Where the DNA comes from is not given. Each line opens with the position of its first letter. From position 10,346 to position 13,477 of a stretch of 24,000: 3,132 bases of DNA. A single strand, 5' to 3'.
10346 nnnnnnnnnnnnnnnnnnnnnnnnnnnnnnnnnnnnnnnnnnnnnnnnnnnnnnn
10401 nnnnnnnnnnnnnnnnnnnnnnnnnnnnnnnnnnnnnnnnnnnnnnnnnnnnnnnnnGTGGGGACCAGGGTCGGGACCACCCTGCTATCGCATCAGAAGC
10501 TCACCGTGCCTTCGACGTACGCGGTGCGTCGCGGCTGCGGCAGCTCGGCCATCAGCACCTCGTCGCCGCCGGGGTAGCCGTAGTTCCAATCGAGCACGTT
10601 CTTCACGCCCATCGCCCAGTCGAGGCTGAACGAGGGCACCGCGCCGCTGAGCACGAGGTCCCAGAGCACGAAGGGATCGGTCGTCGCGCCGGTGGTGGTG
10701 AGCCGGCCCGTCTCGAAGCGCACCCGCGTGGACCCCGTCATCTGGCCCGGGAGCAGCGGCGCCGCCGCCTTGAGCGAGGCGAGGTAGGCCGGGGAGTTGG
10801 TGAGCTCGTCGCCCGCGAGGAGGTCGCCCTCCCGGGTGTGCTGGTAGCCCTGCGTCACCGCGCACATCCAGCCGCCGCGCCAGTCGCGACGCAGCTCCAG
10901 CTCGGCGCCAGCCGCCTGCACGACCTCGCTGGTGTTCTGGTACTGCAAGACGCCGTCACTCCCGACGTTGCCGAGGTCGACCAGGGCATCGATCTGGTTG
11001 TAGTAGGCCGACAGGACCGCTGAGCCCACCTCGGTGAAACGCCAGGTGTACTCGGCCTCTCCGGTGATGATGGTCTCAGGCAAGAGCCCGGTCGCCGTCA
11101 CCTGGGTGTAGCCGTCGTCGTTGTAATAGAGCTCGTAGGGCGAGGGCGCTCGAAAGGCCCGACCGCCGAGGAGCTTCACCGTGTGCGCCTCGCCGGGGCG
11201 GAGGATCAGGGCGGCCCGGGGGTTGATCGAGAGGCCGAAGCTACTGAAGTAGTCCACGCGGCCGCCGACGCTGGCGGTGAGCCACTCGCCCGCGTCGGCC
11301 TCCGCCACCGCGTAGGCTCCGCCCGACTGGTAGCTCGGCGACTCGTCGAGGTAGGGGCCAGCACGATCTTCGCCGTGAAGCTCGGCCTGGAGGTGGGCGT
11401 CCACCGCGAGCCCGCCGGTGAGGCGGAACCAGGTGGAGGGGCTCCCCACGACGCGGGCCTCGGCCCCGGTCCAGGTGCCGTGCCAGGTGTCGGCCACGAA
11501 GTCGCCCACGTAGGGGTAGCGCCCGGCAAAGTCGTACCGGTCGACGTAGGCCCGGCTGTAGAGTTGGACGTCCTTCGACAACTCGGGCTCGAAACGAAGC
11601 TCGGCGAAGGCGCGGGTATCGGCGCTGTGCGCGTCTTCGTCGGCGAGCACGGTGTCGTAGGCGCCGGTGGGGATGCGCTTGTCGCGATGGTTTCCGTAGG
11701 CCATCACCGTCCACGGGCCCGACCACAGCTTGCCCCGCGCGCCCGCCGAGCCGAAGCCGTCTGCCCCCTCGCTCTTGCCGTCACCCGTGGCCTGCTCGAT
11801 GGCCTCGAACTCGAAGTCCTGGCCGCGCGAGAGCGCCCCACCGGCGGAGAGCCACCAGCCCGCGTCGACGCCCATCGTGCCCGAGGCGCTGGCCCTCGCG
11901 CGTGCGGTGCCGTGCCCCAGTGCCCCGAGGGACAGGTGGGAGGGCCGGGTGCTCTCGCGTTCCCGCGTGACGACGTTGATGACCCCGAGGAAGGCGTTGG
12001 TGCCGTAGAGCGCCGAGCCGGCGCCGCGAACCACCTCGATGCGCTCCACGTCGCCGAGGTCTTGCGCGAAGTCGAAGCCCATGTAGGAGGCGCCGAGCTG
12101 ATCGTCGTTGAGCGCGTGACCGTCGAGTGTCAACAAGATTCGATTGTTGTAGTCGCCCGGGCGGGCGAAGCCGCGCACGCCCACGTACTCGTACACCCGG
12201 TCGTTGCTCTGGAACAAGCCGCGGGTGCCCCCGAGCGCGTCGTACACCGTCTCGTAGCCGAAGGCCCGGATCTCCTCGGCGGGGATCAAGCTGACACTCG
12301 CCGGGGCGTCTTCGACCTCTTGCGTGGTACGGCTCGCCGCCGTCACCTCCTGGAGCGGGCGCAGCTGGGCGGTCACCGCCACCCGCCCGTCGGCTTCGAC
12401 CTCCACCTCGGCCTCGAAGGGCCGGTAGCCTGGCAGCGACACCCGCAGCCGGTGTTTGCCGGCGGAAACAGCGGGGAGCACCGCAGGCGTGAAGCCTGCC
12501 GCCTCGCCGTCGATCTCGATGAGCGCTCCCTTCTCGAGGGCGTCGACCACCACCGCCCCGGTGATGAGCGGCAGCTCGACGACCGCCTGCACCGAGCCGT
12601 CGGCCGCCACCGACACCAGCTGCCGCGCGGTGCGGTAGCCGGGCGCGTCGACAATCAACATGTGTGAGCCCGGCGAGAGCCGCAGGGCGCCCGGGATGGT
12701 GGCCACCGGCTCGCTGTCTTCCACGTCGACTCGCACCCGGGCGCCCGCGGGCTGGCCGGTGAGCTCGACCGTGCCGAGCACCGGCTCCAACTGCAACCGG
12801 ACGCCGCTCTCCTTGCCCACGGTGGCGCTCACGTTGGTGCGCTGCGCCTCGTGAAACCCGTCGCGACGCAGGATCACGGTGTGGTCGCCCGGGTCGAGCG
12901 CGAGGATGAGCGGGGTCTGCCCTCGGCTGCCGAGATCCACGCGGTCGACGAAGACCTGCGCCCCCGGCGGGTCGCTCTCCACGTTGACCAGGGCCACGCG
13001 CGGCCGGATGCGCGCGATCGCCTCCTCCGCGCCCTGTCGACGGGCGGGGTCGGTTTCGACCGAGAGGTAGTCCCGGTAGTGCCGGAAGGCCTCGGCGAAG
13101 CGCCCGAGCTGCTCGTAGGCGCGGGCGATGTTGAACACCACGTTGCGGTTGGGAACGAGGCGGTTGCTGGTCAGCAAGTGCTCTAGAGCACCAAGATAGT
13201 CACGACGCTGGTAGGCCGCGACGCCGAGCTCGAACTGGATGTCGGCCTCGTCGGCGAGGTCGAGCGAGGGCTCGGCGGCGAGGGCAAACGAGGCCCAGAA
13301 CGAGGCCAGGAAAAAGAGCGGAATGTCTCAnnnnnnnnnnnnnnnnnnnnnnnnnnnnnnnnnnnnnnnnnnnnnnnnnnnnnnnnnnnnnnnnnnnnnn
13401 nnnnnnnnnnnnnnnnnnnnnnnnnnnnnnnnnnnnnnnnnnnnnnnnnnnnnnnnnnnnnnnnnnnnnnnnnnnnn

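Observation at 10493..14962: Inner-membrane Hanks kinase and TonB-dependent-receptor-like barrel both carry periplasmic PEGA domains: a possible kinase-based trans-envelope signalling pair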

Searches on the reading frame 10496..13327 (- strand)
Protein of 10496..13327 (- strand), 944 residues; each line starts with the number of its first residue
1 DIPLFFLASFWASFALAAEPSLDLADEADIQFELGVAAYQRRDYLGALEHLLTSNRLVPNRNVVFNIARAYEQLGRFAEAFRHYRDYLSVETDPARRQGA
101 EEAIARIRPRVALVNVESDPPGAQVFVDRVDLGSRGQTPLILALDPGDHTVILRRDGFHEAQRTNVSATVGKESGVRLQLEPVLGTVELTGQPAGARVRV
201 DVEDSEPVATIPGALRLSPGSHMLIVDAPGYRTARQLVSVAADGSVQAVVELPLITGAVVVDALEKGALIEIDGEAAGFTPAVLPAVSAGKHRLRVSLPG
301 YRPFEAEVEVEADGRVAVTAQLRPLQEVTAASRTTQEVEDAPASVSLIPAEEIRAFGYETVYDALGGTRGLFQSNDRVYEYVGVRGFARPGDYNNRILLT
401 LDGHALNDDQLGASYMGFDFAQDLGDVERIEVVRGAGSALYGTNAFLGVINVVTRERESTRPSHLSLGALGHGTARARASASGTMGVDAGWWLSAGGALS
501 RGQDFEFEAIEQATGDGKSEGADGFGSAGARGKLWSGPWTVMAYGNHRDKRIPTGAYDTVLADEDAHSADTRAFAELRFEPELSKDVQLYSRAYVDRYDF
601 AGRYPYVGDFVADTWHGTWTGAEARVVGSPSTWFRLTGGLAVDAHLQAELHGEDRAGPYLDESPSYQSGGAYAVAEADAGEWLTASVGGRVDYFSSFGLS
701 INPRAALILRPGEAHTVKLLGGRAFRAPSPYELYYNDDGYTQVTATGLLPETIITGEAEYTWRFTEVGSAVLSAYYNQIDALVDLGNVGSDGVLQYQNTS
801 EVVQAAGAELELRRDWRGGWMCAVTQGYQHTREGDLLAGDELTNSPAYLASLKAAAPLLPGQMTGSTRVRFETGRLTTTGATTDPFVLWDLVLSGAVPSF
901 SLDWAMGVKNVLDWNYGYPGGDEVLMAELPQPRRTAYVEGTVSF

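Call 7: search_protein_families(library=pfam, proteins=[window:10496-13327:-], max_evalue=1)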
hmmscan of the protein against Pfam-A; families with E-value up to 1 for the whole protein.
window:10496-13327:- (944 aa): 17 families
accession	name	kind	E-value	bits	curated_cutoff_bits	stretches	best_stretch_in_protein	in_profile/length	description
PF08308.17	PEGA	-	1e-31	109.1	20.8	3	257-324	2-69/71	PEGA domain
PF00593.30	TonB_dep_Rec_b-barrel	-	1.8e-23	84.5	27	1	523-911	12-436/436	TonB dependent receptor-like, beta-barrel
PF07715.20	Plug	-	1.4e-17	64.6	23.9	1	338-449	2-107/107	TonB-dependent Receptor Plug Domain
PF13620.12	CarboxypepD_reg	-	3e-12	47.2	32.3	3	284-322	42-81/82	Carboxypeptidase regulatory-like domain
PF07719.23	TPR_2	-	2.7e-06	27.5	27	2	65-86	5-26/34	Tetratricopeptide repeat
PF00515.34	TPR_1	-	0.0044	17.2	27.8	1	65-85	5-25/34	Tetratricopeptide repeat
PF13432.12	TPR_16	-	0.0065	17.3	32.7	2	33-91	2-59/65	Tetratricopeptide repeat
PF13715.12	CarbopepD_reg_2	-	0.0091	16.5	32.2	1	284-322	38-76/88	CarboxypepD_reg-like domain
PF13428.12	TPR_14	-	0.019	16.1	23.5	1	67-93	7-33/44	Tetratricopeptide repeat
PF13176.12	TPR_7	-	0.036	14.6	27.9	1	66-97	4-35/36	Tetratricopeptide repeat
PF13424.12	TPR_12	-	0.04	14.6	30.1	1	30-89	5-73/77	Tetratricopeptide repeat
PF13181.12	TPR_8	-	0.065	13.9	25.7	1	65-90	5-30/34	Tetratricopeptide repeat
PF12895.13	ANAPC3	-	0.19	12.4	27.2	1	17-85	11-80/82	Anaphase-promoting complex, cyclosome, subunit 3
PF20608.4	Phage_tube_C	-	0.21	12.4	24.1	0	215-241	53-79/82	Phage tail tube protein C-terminal domain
PF21226.3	MalQ_N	-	0.31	11.9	24.1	0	281-337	2-58/91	MalQ N-terminal beta sandwich domain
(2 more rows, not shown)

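Call 8: search_protein_families(library=ncbifam, proteins=[window:10496-13327:-], max_evalue=0.1)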
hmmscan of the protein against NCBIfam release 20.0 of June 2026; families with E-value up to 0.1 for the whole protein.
window:10496-13327:- (944 aa): 30 families (the best 25 are shown)
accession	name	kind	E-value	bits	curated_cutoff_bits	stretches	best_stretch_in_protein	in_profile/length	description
NF053590.1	TonB_dep_TOL0244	equivalog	1.1e-24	87.1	645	1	327-480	14-164/604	TOL_0244 family TonB-dependent receptor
TIGR01783.1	TonB-siderophor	subfamily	1e-21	77.2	223.5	2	340-645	1-302/649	TonB-dependent siderophore receptor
TIGR01785.1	TonB-hemin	subfamily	1.2e-21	76.9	316.85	2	329-455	5-129/677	TonB-dependent heme/hemoglobin receptor family protein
TIGR01779.1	TonB-B12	equivalog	9.2e-20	70.7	599.7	1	326-832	30-507/614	TonB-dependent vitamin B12 receptor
NF010010.0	PRK13483.1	equivalog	4.1e-18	64.7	927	1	328-463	37-171/660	ligand-gated channel protein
TIGR01786.1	TonB-hemlactrns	subfamily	5.4e-18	64.7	323.75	2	677-838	401-594/719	TonB-dependent hemoglobin/transferrin/lactoferrin family receptor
NF010038.0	PRK13513.1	equivalog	1.7e-14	53.3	942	1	328-458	39-168/659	ligand-gated channel protein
NF010011.0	PRK13484.1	equivalog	1.8e-14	53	1197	1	328-469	34-174/682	IreA family TonB-dependent siderophore receptor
NF050067.1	TonBEntbctnRecCfrA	equivalog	3.9e-14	51.9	1200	2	326-459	28-162/698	TonB-dependent ferric enterobactin receptor CfrA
NF007478.2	PRK10064.1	equivalog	6.8e-14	51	745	1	328-456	34-159/663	catecholate siderophore receptor CirA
NF010012.0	PRK13486.1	equivalog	3e-11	42.4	924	1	328-458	29-161/696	TonB-dependent receptor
NF007465.0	PRK10044.1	equivalog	1e-10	40.5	803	1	329-455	67-187/726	ferrichrome porin FhuA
NF007926.1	PRK10641.1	equivalog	1.4e-10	40.4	836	1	328-801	31-481/617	TonB-dependent vitamin B12 receptor BtuB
NF041535.1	TonB_rec_PqqU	equivalog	1.4e-09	36.9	1200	1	335-486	10-161/676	TonB-dependent receptor PqqU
NF047944.1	FoxamRcptFoxA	equivalog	6.2e-08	31.4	1300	1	311-476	29-183/697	ferrioxamine B receptor FoxA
TIGR04056.1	OMP_RagA_SusC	subfamily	1.6e-07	30.1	368.25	1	244-457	5-206/981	SusC/RagA family TonB-linked outer membrane protein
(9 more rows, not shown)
